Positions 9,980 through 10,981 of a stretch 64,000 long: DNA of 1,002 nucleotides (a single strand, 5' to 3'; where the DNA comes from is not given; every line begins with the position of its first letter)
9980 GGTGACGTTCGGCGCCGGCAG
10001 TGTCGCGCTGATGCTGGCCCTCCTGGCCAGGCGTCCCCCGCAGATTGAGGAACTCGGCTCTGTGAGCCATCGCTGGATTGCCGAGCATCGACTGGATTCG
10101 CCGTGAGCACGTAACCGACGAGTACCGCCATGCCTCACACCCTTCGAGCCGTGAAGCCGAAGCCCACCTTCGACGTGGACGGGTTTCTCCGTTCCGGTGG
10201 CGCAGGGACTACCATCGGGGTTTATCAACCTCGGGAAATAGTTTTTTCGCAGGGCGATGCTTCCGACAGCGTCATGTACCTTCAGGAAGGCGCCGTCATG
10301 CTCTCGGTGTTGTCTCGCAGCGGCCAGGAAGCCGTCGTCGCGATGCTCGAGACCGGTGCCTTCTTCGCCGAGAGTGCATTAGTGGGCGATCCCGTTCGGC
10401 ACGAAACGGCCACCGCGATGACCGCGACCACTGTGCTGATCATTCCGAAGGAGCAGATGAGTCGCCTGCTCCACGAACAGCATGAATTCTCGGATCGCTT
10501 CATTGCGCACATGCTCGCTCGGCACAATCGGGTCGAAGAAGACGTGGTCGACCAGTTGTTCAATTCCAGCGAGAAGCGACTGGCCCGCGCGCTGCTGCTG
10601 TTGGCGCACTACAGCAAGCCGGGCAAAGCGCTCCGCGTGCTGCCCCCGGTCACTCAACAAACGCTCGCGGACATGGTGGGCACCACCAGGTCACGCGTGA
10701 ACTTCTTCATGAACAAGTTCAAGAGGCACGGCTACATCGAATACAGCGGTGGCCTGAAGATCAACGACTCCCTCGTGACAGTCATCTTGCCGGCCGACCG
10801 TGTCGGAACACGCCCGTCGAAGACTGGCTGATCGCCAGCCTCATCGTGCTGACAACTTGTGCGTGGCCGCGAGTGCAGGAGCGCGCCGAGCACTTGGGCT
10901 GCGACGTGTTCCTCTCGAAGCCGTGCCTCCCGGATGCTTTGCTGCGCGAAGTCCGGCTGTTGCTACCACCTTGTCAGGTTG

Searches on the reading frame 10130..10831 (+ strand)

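Call 58: search_protein_families(library=pfam, max_evalue=0.0001, proteins=[window:10130-10831:+])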
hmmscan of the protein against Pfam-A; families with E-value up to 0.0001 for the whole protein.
window:10130-10831:+ (233 aa): 2 families
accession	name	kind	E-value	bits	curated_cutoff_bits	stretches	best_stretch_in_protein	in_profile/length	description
PF00027.35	cNMP_binding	-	1.6e-19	70.1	27.5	1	32-116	4-88/89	Cyclic nucleotide-binding domain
PF13545.12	HTH_Crp_2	-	1.1e-13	51.4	27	1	149-213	1-63/70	Crp-like helix-turn-helix domain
